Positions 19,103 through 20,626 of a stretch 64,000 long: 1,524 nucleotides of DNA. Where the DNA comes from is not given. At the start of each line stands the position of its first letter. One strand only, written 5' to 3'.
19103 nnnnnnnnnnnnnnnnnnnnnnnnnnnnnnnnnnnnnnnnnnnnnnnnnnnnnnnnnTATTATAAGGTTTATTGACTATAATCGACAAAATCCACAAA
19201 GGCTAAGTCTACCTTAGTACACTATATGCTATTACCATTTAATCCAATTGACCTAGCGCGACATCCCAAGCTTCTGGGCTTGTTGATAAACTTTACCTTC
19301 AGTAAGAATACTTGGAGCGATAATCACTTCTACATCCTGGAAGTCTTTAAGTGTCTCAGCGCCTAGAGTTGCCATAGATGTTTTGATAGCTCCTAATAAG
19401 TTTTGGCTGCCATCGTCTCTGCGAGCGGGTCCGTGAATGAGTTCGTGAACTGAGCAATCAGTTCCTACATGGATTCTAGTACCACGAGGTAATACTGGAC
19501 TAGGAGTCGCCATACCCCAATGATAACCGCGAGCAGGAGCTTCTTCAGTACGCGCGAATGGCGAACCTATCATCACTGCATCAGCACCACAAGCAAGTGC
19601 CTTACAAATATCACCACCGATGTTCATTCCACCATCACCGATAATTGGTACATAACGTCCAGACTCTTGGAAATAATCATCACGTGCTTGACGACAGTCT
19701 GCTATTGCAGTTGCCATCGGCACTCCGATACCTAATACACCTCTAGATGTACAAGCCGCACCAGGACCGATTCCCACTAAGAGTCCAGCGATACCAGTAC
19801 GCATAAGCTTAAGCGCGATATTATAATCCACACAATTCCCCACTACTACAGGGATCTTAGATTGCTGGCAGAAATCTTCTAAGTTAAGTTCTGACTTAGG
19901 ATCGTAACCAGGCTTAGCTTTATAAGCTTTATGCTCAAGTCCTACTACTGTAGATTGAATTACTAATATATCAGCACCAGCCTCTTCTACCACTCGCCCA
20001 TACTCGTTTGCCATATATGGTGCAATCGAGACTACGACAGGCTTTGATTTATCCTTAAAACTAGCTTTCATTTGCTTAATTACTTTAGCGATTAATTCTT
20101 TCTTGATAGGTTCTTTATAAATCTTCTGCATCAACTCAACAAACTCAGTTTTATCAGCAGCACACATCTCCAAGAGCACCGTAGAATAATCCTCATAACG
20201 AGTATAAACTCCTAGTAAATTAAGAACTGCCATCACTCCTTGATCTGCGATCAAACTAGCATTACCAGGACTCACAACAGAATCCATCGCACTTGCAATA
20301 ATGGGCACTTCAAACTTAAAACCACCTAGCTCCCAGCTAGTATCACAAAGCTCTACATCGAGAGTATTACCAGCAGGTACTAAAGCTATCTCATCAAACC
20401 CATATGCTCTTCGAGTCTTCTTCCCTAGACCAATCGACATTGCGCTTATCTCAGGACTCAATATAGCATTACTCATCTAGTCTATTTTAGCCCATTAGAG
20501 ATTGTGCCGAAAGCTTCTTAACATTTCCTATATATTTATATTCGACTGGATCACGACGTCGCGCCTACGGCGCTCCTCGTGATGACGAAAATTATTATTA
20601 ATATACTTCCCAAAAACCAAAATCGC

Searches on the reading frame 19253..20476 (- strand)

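Call 20: search_protein_families(library=pfam, proteins=[window:19253-20476:-])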
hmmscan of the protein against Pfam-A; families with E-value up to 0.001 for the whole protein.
window:19253-20476:- (407 aa): 6 families
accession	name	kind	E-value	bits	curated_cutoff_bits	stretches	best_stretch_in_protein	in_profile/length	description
PF00478.31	IMPDH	-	4.6e-40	138.1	25.6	1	25-316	2-248/345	IMP dehydrogenase / GMP reductase domain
PF01070.24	FMN_dh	-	4.2e-11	42.9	24.9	1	204-308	215-306/350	FMN-dependent dehydrogenase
PF03060.21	NMO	-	2.8e-08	34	28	1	270-319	193-237/331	Nitronate monooxygenase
PF01645.23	Glu_synthase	-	0.00017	21.4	20.4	1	247-305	249-305/369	Conserved region in glutamate synthase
PF01180.27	DHO_dh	-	0.00019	21.2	27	0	271-307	236-272/291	Dihydroorotate dehydrogenase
PF05690.20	ThiG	-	0.0004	20.3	23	0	275-313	175-213/247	Thiazole biosynthesis protein ThiG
